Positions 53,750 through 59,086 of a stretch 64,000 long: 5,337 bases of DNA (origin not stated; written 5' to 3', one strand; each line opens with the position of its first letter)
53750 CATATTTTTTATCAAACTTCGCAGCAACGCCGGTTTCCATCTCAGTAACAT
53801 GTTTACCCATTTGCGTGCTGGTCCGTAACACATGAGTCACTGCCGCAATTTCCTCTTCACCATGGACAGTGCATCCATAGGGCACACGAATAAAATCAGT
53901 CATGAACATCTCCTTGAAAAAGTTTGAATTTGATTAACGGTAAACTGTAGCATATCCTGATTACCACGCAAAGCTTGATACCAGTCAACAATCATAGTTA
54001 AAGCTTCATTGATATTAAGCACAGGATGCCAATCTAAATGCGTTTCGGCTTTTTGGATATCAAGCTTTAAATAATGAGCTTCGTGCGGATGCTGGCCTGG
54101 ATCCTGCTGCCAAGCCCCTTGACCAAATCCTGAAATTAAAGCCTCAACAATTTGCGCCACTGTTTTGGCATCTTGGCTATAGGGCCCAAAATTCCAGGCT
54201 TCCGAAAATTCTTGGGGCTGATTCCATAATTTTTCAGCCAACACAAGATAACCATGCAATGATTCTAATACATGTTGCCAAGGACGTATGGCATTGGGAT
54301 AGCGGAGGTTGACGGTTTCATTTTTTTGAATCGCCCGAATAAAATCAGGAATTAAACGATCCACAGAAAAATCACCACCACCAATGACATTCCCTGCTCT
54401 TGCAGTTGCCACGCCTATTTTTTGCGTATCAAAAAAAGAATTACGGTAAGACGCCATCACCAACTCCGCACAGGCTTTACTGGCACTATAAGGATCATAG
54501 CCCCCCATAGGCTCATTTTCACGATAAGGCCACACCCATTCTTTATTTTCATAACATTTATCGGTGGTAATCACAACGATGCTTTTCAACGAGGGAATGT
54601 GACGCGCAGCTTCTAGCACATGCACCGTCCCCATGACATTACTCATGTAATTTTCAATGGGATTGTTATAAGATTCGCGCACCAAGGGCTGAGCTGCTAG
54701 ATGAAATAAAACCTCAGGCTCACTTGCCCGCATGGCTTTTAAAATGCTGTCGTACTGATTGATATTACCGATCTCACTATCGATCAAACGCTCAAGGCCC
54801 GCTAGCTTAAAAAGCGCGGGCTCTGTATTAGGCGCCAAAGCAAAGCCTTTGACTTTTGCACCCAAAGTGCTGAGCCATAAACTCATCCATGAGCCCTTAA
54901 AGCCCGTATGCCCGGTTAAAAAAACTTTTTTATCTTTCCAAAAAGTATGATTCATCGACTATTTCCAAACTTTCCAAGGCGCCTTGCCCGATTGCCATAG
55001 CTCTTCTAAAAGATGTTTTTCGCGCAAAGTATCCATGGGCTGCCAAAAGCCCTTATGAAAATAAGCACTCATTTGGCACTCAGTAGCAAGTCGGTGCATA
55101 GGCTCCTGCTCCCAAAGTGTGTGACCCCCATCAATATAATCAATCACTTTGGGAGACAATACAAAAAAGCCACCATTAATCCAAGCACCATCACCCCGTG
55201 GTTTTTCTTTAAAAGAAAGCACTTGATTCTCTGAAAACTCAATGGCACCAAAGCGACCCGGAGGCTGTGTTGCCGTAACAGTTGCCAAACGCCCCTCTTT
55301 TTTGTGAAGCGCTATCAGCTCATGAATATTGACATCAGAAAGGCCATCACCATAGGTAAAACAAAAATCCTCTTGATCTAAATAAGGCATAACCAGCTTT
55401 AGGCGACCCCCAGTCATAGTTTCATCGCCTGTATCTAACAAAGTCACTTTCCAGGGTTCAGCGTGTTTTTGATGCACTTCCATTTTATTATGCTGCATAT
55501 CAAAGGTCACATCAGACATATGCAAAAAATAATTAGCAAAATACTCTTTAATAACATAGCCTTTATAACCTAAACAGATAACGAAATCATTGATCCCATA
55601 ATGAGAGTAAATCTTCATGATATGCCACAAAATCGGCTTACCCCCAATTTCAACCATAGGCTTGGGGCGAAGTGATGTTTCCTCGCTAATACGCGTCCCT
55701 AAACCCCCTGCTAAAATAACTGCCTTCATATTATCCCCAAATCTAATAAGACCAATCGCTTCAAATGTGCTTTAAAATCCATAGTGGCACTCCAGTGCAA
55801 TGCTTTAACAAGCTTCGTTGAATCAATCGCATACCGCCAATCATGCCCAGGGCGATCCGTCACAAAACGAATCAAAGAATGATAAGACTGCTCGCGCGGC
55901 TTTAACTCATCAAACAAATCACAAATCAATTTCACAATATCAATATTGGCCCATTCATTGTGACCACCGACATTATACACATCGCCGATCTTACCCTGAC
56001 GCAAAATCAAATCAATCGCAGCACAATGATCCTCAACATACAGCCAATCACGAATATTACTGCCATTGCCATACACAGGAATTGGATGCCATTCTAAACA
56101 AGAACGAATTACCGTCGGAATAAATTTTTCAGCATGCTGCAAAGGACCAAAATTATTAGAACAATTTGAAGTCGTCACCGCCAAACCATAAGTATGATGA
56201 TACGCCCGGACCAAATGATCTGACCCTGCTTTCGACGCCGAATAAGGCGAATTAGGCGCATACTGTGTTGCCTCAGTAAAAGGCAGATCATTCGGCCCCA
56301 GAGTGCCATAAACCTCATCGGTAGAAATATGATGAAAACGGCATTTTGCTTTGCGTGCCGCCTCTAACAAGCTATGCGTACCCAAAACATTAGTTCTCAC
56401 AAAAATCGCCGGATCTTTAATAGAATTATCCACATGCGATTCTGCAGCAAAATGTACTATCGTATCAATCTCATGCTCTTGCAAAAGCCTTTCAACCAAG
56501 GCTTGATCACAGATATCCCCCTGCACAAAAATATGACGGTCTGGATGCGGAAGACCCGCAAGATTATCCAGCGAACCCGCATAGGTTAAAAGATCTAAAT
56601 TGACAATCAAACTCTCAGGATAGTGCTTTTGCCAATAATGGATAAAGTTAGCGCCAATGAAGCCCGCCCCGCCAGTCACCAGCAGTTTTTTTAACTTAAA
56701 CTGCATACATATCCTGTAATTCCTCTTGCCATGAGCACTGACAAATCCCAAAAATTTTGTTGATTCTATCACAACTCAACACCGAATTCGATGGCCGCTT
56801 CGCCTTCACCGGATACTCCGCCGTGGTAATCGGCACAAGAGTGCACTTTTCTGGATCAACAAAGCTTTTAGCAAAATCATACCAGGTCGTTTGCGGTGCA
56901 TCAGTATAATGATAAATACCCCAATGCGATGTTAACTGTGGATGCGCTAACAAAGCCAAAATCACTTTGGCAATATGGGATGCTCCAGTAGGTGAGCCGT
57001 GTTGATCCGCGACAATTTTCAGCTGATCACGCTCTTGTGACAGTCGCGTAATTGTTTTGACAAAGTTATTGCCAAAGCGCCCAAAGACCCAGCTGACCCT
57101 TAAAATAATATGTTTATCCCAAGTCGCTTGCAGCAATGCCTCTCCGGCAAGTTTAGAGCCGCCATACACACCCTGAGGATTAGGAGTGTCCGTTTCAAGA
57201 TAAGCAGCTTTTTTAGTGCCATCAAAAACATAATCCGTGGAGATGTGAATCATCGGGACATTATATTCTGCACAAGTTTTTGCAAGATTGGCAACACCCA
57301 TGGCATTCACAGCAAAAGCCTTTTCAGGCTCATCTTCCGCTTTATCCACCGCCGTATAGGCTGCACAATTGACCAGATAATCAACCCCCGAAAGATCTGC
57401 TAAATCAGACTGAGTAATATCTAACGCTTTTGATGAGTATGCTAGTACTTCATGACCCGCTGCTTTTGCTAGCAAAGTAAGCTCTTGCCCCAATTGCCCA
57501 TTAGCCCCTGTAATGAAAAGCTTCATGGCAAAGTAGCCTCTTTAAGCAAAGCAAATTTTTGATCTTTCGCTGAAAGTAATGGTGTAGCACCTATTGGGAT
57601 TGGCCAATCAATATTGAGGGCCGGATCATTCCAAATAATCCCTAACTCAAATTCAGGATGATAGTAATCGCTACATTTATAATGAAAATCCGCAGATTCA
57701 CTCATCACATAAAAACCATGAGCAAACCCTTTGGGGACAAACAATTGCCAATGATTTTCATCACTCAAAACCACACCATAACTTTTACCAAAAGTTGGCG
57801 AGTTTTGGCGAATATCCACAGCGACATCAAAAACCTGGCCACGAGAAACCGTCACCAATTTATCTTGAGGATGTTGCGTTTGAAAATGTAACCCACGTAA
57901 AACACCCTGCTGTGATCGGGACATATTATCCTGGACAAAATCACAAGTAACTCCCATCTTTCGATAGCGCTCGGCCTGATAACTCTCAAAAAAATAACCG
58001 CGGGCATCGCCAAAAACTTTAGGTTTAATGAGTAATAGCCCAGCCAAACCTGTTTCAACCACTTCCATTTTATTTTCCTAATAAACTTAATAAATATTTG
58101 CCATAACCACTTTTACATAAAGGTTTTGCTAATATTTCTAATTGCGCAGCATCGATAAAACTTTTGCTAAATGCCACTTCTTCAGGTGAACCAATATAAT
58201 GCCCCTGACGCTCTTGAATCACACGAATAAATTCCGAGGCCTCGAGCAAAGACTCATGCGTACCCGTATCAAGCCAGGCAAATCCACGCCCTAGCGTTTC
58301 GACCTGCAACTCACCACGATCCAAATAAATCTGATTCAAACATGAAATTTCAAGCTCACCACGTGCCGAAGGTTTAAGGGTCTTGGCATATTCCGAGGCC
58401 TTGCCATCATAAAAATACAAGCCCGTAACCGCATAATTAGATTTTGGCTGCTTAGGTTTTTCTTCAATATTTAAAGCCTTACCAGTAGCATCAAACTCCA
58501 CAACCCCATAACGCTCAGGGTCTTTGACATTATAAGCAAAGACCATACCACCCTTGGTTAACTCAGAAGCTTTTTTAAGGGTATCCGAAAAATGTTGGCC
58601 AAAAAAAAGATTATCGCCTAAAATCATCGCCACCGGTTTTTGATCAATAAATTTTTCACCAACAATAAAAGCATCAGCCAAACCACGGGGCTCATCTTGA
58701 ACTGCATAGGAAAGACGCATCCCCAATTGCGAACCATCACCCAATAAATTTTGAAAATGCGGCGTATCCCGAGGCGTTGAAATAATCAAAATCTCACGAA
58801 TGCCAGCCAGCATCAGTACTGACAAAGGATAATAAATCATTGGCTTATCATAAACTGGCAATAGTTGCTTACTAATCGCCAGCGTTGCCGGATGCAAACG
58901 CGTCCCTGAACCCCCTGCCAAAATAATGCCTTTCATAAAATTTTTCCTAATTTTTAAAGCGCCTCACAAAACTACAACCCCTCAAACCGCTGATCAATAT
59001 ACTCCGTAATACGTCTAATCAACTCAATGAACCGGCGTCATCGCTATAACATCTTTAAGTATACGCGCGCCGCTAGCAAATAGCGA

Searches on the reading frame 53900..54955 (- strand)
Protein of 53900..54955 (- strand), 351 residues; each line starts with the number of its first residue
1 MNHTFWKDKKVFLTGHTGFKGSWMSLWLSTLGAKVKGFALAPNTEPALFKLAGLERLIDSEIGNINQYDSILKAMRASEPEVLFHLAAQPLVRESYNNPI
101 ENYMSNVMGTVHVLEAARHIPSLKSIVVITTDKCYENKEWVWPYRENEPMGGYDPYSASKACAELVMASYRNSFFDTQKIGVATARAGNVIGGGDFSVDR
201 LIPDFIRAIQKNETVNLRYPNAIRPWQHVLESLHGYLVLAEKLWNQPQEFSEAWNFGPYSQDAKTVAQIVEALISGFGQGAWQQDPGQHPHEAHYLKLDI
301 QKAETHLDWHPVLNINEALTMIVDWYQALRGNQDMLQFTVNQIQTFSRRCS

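Call 17: search_protein_families(library=pfam, proteins=[window:53900-54955:-], max_evalue=0.0001)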
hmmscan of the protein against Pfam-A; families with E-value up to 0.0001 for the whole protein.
window:53900-54955:- (351 aa): 4 families
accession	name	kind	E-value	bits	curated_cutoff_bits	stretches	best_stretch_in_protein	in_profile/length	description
PF16363.11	GDP_Man_Dehyd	-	7.5e-31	108.2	27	1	13-320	2-330/332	GDP-mannose 4,6 dehydratase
PF01370.27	Epimerase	-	1.2e-26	94.1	20.9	1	11-245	1-230/240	NAD dependent epimerase/dehydratase family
PF02719.21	Polysacc_synt_2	-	3.9e-16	59.5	20.2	1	57-231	55-208/293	Polysaccharide biosynthesis protein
PF07993.18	NAD_binding_4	-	2.1e-06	27.5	20.1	1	77-192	86-209/258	Male sterility protein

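Call 70: search_protein_families(library=ncbifam, proteins=[window:53900-54955:-], max_evalue=1e-10)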
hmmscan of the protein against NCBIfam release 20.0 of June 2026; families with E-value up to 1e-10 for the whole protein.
window:53900-54955:- (351 aa): 6 families
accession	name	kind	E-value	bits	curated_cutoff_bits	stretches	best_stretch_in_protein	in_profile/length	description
TIGR02622.1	CDP_4_6_dhtase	equivalog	5.6e-149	496.1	278.45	1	5-346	1-351/352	CDP-glucose 4,6-dehydratase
TIGR01181.1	dTDP_gluc_dehyt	equivalog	7.4e-27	94.3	365.1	1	12-328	3-313/321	dTDP-glucose 4,6-dehydratase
TIGR04180.1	EDH_00030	hypoth_equivalog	8.3e-22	77.6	475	1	11-242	1-227/297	NAD-dependent 4,6-dehydratase LegB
TIGR01179.1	galE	equivalog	9.6e-19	67.4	262.3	1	10-328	1-327/332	UDP-glucose 4-epimerase GalE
TIGR01472.1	gmd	equivalog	9.4e-13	48.1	415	0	10-322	2-334/342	GDP-mannose 4,6-dehydratase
TIGR04130.1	FnlA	equivalog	4e-11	42.4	730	1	6-224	2-197/337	UDP-N-acetylglucosamine 4,6-dehydratase/5-epimerase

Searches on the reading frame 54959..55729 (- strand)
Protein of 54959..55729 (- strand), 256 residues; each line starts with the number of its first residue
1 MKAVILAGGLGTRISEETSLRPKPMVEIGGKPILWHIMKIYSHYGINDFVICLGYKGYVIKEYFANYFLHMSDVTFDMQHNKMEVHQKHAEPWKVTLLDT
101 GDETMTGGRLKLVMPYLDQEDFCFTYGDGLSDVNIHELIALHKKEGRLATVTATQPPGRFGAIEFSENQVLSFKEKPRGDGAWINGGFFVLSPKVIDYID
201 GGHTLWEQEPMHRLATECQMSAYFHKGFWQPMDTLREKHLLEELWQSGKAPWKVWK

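Call 17: search_protein_families(library=pfam, proteins=[window:54959-55729:-], max_evalue=0.0001)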
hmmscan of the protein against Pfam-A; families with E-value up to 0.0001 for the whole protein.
window:54959-55729:- (256 aa): 2 families
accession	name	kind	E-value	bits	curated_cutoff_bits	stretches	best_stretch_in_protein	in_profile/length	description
PF00483.29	NTP_transferase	-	1.6e-20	74.2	21.2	1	2-204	1-194/245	Nucleotidyl transferase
PF12804.13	NTP_transf_3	-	1.9e-07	31.8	27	1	3-56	1-49/160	MobA-like NTP transferase domain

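Call 70: search_protein_families(library=ncbifam, proteins=[window:54959-55729:-], max_evalue=1e-10)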
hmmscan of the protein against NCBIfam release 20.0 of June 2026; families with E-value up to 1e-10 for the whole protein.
window:54959-55729:- (256 aa): 9 families
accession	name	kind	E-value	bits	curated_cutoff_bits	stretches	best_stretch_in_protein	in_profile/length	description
TIGR02623.1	G1P_cyt_trans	equivalog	6.9e-142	471.3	300.25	1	1-255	1-255/255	glucose-1-phosphate cytidylyltransferase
TIGR03992.1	Arch_glmU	subfamily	2e-25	89.5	292.1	1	1-82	1-82/393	bifunctional sugar-1-phosphate nucleotidylyltransferase/acetyltransferase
NF049965.1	GlMnHpPGnyltfHddC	equivalog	7e-22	78.1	300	1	1-197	1-173/221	D-glycero-D-manno-heptose 1-phosphate guanosyltransferase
NF052502.1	man1P_GTase_Rv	exception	7.3e-20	71.1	440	1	2-234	2-219/352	mannose-1-phosphate guanylyltransferase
NF041313.1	UDPGP_AglF_Halo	equivalog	2.3e-17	63.3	400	1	1-82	1-81/234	UTP--glucose-1-phosphate uridylyltransferase AglF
NF041173.1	Sug_nt_acttase_Thmprot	equivalog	4e-16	59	600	1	1-201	1-178/405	bifunctional sugar-1-phosphate nucleotidylyltransferase/acetyltransferase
NF045761.1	NAMPUrTaseMurU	equivalog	2.7e-15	56.9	250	1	1-237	1-219/226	N-acetylmuramate alpha-1-phosphate uridylyltransferase MurU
TIGR01208.1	rmlA_long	equivalog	2.4e-13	49.7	320.25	1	2-199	1-182/353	glucose-1-phosphate thymidylyltransferase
NF041135.1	IPPtranDIPPsyn_Thcocales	equivalog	9.4e-12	44.6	580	0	1-56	1-52/419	bifunctional L-myo-inositol-1-phosphate cytidylyltransferase/CDP-L-myo-inositol myo-inositolphosphotransferase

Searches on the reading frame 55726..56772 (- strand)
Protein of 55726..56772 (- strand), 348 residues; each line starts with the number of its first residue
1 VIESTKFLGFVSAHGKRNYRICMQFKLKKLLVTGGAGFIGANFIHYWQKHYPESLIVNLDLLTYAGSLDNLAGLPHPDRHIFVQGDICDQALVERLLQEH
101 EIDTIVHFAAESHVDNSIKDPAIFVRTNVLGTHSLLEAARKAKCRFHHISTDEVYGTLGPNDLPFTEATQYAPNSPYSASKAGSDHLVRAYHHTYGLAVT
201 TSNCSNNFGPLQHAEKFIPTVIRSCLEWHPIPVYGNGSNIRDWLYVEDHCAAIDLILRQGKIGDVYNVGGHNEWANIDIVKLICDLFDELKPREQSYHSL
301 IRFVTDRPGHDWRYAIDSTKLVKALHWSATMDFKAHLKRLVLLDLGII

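Call 70: search_protein_families(library=ncbifam, proteins=[window:55726-56772:-], max_evalue=1e-10)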
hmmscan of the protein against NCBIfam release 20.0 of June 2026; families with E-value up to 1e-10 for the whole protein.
window:55726-56772:- (348 aa): 15 families
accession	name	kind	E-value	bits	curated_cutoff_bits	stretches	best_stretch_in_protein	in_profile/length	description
TIGR01181.1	dTDP_gluc_dehyt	equivalog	3.6e-133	443.6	365.1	1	29-340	1-307/321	dTDP-glucose 4,6-dehydratase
NF007490.0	PRK10084.1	subfamily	8.1e-114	380.3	649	1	29-341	2-331/361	dTDP-glucose 4,6-dehydratase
NF007582.0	PRK10217.1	equivalog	7e-111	370.7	698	1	27-341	1-328/355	dTDP-glucose 4,6-dehydratase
TIGR04180.1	EDH_00030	hypoth_equivalog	4.1e-39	134.4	475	1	31-288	2-257/297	NAD-dependent 4,6-dehydratase LegB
TIGR01179.1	galE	equivalog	8e-33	113.6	262.3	1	29-330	1-310/332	UDP-glucose 4-epimerase GalE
TIGR02622.1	CDP_4_6_dhtase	equivalog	3e-23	82.5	278.45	1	25-341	2-327/352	CDP-glucose 4,6-dehydratase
NF007956.0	PRK10675.1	subfamily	1.9e-21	76.6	394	1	29-186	2-158/338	UDP-glucose 4-epimerase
TIGR02197.1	heptose_epim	equivalog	1.3e-20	73.8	274.6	1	30-286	1-259/316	ADP-glyceromanno-heptose 6-epimerase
TIGR01472.1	gmd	equivalog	7.6e-20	71.4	415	1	82-283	58-264/342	GDP-mannose 4,6-dehydratase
NF011728.1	PRK15181.1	equivalog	2.1e-19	69.7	760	1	22-339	10-332/348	Vi polysaccharide biosynthesis UDP-N-acetylglucosaminuronic acid C-4 epimerase TviC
TIGR01214.1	rmlD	equivalog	5.4e-16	58.5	224.05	1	29-284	1-223/285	dTDP-4-dehydrorhamnose reductase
NF043036.1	ErythonDh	equivalog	1.3e-13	50.9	325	1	29-192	2-164/321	D-erythronate dehydrogenase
TIGR03466.1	HpnA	hypoth_equivalog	2.5e-13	49.6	367.65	1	29-272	2-232/327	hopanoid-associated sugar epimerase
TIGR01746.1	Thioester-redct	subfamily_domain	3.1e-13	49.7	213.35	1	100-271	87-264/371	thioester reductase domain-containing protein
NF005539.0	PRK07201.1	equivalog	4.5e-11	42.2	549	1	30-191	3-164/657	SDR family oxidoreductase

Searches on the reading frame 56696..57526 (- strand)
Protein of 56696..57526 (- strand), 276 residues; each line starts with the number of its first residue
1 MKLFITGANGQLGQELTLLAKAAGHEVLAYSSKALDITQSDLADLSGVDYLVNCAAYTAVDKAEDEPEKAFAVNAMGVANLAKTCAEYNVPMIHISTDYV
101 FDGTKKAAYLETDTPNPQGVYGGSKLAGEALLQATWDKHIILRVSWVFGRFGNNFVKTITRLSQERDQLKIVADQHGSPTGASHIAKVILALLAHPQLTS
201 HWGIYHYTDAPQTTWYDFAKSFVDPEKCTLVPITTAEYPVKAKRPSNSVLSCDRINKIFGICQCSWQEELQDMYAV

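Call 70: search_protein_families(library=ncbifam, proteins=[window:56696-57526:-], max_evalue=1e-10)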
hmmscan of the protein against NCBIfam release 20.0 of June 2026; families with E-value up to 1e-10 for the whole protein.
window:56696-57526:- (276 aa): 3 families
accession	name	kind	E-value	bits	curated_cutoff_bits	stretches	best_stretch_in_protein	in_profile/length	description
TIGR01214.1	rmlD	equivalog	2.8e-89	299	224.05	1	2-273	1-281/285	dTDP-4-dehydrorhamnose reductase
NF007440.0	PRK09987.1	equivalog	2.4e-55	187.9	308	1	1-274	1-290/299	dTDP-4-dehydrorhamnose reductase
TIGR01181.1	dTDP_gluc_dehyt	equivalog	3.2e-11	42.9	365.1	0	43-141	69-170/321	dTDP-glucose 4,6-dehydratase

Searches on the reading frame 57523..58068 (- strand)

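Call 70: search_protein_families(library=ncbifam, proteins=[window:57523-58068:-], max_evalue=1e-10)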
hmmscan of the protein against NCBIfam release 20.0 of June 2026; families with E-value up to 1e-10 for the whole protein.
window:57523-58068:- (181 aa): 1 family
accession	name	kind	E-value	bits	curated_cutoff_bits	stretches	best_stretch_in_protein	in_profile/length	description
TIGR01221.1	rmlC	equivalog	4.5e-76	254.5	155.75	1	3-178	2-175/176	dTDP-4-dehydrorhamnose 3,5-epimerase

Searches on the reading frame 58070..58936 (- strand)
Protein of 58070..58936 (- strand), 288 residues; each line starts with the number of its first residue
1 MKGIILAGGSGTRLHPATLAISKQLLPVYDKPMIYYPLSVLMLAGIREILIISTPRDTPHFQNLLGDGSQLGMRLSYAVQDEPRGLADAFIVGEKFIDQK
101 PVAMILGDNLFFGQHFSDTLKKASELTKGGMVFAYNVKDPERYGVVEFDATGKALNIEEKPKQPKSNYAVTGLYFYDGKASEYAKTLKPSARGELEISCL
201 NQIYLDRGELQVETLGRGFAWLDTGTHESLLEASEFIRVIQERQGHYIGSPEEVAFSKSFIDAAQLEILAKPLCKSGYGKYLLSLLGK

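Call 70: search_protein_families(library=ncbifam, proteins=[window:58070-58936:-], max_evalue=1e-10)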
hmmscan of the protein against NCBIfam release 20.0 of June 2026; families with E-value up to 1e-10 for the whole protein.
window:58070-58936:- (288 aa): 12 families
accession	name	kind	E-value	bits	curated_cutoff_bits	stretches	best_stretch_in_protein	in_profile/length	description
TIGR01207.1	rmlA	equivalog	1e-146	487.5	360.65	1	2-286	1-285/286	glucose-1-phosphate thymidylyltransferase RfbA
NF012024.0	PRK15480.1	equivalog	5.4e-131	436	588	1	2-285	5-288/292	glucose-1-phosphate thymidylyltransferase RfbA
TIGR01208.1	rmlA_long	equivalog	6.1e-56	189.8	320.25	1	2-237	1-234/353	glucose-1-phosphate thymidylyltransferase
TIGR03992.1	Arch_glmU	subfamily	9.3e-40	136.7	292.1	1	1-236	1-226/393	bifunctional sugar-1-phosphate nucleotidylyltransferase/acetyltransferase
NF041313.1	UDPGP_AglF_Halo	equivalog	7.1e-30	104.2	400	1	1-207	1-205/234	UTP--glucose-1-phosphate uridylyltransferase AglF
NF041173.1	Sug_nt_acttase_Thmprot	equivalog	2e-26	92.9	600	1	1-237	1-227/405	bifunctional sugar-1-phosphate nucleotidylyltransferase/acetyltransferase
NF052502.1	man1P_GTase_Rv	exception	9.7e-25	87.2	440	1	3-234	3-227/352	mannose-1-phosphate guanylyltransferase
TIGR01099.1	galU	equivalog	1e-22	81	326.8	0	2-54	3-55/261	UTP--glucose-1-phosphate uridylyltransferase GalU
NF045761.1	NAMPUrTaseMurU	equivalog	3.2e-18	66.4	250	1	1-233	1-223/226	N-acetylmuramate alpha-1-phosphate uridylyltransferase MurU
NF049965.1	GlMnHpPGnyltfHddC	equivalog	7.6e-13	48.6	300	1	1-175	1-166/221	D-glycero-D-manno-heptose 1-phosphate guanosyltransferase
NF009928.0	PRK13389.1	equivalog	4.2e-12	45.8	548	0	2-53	10-61/302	UTP--glucose-1-phosphate uridylyltransferase GalU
NF003670.0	PRK05293.1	equivalog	9.7e-12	44.5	470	0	3-234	7-255/382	glucose-1-phosphate adenylyltransferase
